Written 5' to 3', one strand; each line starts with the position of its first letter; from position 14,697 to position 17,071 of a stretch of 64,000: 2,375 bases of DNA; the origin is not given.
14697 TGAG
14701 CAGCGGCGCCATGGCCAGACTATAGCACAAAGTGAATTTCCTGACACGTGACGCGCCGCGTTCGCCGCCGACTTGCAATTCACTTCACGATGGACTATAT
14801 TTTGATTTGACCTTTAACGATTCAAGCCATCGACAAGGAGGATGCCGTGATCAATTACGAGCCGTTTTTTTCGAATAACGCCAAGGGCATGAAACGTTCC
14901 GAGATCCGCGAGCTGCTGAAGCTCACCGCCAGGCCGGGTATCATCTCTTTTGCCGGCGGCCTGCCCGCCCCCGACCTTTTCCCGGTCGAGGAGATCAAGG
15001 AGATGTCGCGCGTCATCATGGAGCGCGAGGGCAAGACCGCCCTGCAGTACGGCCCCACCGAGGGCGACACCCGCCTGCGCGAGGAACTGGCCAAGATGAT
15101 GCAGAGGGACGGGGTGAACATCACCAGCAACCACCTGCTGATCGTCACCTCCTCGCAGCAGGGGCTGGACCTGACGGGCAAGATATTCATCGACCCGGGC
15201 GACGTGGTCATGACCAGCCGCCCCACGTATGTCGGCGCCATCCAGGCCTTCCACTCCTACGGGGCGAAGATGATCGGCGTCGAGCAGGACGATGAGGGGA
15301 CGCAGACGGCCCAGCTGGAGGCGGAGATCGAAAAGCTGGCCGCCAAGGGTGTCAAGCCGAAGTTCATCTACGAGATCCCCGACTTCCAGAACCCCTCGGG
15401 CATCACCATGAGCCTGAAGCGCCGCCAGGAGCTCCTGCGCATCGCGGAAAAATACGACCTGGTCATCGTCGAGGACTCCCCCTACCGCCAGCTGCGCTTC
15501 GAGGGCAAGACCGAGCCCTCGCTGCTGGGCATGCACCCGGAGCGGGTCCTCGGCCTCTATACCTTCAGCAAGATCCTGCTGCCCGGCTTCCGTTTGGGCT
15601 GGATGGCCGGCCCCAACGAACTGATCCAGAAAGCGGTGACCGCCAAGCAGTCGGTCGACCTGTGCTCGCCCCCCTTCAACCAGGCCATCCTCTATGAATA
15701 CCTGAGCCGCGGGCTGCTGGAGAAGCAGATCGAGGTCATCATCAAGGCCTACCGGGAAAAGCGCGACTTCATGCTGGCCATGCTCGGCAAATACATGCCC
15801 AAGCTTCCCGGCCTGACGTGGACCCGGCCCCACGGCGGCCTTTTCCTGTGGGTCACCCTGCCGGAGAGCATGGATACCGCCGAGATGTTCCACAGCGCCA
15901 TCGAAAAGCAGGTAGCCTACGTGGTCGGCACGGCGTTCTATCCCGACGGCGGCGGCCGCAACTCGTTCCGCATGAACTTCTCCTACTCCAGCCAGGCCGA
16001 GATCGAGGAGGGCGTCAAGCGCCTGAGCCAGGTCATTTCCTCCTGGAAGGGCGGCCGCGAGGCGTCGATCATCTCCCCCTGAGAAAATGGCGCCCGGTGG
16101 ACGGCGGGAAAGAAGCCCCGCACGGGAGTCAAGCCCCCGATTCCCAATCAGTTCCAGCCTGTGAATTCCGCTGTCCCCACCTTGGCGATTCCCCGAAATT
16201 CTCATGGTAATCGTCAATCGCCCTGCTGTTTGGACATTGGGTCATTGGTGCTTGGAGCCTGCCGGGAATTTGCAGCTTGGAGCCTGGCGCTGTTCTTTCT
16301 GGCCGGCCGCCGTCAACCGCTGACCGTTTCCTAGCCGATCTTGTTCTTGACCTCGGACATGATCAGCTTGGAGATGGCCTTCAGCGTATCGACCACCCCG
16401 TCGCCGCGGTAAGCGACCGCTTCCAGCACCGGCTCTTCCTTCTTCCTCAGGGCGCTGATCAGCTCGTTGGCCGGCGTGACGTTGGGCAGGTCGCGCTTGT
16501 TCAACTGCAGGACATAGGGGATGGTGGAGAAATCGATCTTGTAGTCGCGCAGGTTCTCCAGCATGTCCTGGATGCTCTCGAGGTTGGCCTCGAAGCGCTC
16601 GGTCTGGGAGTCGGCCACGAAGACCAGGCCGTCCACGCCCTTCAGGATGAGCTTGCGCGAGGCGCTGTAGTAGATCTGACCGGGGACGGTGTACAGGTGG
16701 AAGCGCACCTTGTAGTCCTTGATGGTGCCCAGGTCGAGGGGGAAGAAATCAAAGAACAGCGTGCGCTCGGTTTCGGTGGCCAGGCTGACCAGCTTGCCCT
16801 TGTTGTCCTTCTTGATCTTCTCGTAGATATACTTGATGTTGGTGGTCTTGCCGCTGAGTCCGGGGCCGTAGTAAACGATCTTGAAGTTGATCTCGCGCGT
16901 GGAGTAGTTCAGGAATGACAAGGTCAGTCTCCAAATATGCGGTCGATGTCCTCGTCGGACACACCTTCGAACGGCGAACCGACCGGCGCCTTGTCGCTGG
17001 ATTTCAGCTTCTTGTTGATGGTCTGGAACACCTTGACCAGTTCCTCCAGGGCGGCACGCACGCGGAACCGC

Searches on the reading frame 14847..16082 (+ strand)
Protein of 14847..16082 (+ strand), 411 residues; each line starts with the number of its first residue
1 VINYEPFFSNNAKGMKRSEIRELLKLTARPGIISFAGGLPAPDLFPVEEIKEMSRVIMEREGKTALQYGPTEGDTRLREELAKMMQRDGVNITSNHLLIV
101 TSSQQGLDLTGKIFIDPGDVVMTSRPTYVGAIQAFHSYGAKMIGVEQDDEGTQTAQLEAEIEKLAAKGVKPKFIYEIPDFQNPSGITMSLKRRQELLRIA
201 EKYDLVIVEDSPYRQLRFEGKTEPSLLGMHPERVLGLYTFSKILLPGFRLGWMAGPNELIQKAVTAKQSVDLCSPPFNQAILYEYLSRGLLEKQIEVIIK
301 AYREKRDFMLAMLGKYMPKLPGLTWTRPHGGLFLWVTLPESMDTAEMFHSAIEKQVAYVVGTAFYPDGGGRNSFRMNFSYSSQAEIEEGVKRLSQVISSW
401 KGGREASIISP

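Call 54: search_protein_families(library=pfam, proteins=[window:14847-16082:+])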
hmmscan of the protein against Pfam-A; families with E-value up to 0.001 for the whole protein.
window:14847-16082:+ (411 aa): 2 families
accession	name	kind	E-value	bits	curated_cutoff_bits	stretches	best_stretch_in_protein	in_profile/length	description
PF00155.27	Aminotran_1_2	-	1.2e-36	127.1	19.7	1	48-393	20-361/361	Aminotransferase class I and II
PF12897.13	Asp_aminotransf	-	1.2e-11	44.5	27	1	120-391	126-403/421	Aspartate amino-transferase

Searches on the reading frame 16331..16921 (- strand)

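Call 54: search_protein_families(library=pfam, proteins=[window:16331-16921:-])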
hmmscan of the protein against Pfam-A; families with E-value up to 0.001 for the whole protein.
window:16331-16921:- (196 aa): 2 families
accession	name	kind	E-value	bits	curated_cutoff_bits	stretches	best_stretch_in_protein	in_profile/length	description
PF00025.27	Arf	-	2e-07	31.1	22.3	1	12-185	14-172/174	ADP-ribosylation factor family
PF04670.18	Gtr1_RagA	-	7.8e-07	29.2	22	1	14-132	1-113/232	Gtr1/RagA G protein conserved region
